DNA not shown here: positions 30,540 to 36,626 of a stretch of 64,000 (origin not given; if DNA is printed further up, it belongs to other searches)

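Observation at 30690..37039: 1,930-aa peptidase C25 (gingipain/PorU-like) protein with an intact catalytic dyad and a T9SS C-terminal domain, followed by a small OMP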

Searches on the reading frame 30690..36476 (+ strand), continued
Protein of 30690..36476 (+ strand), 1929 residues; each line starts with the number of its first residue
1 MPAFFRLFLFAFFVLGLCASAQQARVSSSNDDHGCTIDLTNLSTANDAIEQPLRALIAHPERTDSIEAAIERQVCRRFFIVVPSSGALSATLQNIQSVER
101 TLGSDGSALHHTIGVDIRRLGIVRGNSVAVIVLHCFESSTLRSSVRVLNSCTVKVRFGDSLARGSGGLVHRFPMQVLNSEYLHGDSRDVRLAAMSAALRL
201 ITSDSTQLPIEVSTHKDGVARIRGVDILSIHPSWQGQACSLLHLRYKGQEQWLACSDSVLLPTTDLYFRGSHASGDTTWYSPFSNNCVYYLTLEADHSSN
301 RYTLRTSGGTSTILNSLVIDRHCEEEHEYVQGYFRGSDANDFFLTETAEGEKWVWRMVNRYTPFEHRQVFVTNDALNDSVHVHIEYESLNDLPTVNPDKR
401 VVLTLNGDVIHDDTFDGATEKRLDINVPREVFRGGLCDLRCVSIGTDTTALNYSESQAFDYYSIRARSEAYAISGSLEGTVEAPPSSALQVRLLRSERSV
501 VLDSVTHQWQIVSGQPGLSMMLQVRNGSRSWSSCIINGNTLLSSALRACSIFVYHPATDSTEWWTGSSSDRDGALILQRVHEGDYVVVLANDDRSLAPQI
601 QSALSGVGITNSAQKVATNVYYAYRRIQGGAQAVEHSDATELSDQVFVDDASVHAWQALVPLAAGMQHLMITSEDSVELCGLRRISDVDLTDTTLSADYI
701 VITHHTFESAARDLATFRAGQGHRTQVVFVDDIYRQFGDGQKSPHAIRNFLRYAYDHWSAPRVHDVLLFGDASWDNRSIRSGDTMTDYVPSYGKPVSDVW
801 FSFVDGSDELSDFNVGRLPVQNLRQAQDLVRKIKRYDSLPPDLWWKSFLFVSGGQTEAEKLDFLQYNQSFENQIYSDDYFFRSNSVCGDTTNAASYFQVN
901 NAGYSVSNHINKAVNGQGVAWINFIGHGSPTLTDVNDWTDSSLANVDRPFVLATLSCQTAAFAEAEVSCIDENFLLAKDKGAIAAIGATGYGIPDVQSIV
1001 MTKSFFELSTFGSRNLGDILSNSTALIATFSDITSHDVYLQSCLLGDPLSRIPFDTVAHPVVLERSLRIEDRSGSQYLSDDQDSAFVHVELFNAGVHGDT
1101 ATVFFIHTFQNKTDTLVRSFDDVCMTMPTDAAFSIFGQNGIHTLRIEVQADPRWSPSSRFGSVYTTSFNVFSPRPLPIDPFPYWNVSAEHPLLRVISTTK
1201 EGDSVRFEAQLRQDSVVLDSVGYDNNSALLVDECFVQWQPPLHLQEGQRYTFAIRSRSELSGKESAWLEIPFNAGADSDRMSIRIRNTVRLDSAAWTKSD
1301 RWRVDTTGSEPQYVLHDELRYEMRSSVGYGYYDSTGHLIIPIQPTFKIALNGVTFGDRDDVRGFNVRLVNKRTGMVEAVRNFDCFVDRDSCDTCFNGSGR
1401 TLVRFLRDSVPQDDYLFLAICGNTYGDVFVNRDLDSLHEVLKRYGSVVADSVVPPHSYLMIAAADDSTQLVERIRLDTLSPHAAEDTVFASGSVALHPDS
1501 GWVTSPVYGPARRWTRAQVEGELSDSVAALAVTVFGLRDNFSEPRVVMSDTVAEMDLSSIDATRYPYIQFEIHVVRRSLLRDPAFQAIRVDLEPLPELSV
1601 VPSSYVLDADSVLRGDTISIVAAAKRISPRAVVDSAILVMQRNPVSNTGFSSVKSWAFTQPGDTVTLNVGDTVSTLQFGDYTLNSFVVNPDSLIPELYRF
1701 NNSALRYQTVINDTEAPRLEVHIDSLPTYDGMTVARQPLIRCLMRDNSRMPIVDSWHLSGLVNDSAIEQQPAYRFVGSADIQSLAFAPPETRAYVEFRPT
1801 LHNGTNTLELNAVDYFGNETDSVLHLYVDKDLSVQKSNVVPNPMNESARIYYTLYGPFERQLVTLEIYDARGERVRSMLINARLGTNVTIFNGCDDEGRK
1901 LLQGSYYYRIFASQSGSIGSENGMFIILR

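Call 14: search_solved_structures(query=window:30690-36476:+, max_evalue=0.01, show_alignments=3)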
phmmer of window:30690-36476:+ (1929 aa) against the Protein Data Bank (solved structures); distinct sequences matched with E-value up to 0.01: 1.
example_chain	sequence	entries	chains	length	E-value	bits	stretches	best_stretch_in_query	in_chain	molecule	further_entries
6za2_A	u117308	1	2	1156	8.3e-08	32.9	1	698-1053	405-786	Por secretion system protein porU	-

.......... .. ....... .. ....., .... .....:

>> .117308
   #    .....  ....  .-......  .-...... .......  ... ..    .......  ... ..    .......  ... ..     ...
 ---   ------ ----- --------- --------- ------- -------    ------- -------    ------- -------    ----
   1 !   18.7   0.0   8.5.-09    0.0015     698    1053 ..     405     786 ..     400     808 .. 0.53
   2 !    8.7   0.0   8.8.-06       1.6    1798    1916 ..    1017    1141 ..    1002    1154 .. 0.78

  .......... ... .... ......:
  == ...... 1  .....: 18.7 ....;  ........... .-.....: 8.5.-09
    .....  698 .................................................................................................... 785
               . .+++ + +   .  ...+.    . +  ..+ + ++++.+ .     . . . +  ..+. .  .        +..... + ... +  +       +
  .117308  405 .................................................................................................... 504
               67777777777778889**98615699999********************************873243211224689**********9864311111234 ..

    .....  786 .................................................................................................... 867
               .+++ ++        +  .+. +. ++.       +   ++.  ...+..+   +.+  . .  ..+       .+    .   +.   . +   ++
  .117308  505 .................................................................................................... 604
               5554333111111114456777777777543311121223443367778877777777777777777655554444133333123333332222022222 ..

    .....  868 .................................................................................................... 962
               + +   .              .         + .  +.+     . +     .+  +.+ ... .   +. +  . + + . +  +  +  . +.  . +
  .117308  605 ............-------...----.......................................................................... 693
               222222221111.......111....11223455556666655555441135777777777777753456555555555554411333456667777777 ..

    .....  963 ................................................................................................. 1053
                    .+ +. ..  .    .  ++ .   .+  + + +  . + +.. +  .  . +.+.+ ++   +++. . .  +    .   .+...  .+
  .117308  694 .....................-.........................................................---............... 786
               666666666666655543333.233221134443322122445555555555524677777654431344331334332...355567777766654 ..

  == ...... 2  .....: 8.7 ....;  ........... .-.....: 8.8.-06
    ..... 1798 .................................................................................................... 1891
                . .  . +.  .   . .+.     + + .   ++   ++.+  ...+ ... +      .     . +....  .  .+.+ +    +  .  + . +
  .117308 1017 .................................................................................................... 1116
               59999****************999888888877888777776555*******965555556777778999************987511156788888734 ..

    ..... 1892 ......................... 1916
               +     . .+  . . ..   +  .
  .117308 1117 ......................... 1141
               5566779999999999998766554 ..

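Call 19: find_related_loci(query=window:30690-36476:+, collection=genome_contigs, flank=10000)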
Query window:30690-36476:+ (1929 aa) in genome_contigs; peptide patterns used: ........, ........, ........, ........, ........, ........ (x = any residue, [..] = any of these).
15 stretches matched a pattern, but none encodes a relative of the query by tblastn (E <= 1e-3).

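Call 39: list_cluster_members(proteins=[P0001, P0035, P0038, P0041, P0045, P0060, P0080, P0100, P0130, P0170])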
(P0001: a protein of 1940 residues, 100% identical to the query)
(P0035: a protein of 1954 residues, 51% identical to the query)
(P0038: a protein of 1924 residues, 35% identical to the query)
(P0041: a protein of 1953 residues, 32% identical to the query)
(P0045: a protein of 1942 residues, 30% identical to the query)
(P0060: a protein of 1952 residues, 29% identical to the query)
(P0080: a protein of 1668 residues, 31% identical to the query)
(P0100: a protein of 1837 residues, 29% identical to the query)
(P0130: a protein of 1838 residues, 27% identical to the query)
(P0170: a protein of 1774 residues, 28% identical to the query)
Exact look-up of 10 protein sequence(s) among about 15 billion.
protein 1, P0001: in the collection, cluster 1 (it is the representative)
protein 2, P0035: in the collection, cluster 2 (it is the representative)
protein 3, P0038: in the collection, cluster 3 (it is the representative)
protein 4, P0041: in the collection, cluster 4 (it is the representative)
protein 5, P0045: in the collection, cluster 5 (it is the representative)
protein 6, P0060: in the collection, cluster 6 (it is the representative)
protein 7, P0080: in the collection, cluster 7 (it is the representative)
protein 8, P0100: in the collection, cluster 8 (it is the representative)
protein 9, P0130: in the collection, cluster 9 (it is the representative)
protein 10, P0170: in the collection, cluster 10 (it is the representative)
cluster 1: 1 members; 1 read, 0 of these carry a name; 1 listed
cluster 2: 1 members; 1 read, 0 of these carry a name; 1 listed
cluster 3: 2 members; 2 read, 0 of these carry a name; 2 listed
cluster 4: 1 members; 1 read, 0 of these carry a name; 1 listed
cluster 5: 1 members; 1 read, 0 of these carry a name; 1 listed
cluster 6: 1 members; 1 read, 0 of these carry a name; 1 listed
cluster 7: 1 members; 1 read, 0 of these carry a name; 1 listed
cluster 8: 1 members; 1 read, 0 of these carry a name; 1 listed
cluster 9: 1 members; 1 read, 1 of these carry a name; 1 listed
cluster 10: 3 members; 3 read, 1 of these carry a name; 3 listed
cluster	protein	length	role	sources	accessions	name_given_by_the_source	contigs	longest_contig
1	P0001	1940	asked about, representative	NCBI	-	-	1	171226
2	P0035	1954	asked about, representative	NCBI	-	-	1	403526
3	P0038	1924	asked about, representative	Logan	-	-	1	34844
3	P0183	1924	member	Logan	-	-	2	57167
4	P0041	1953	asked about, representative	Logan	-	-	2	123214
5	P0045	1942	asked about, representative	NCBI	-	-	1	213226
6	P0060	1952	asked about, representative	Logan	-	-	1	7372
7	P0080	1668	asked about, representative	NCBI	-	-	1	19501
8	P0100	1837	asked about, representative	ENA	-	-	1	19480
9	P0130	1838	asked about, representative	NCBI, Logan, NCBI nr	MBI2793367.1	MAG: hypothetical protein HYX66_01800 [Ignavibacteria bacterium] | hypothetical protein [Ignavibacteria bacterium]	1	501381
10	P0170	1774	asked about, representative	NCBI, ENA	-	-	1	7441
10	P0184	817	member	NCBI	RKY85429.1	hypothetical protein DRQ09_07305, partial [candidate division KSB1 bacterium]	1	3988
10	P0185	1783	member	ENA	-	-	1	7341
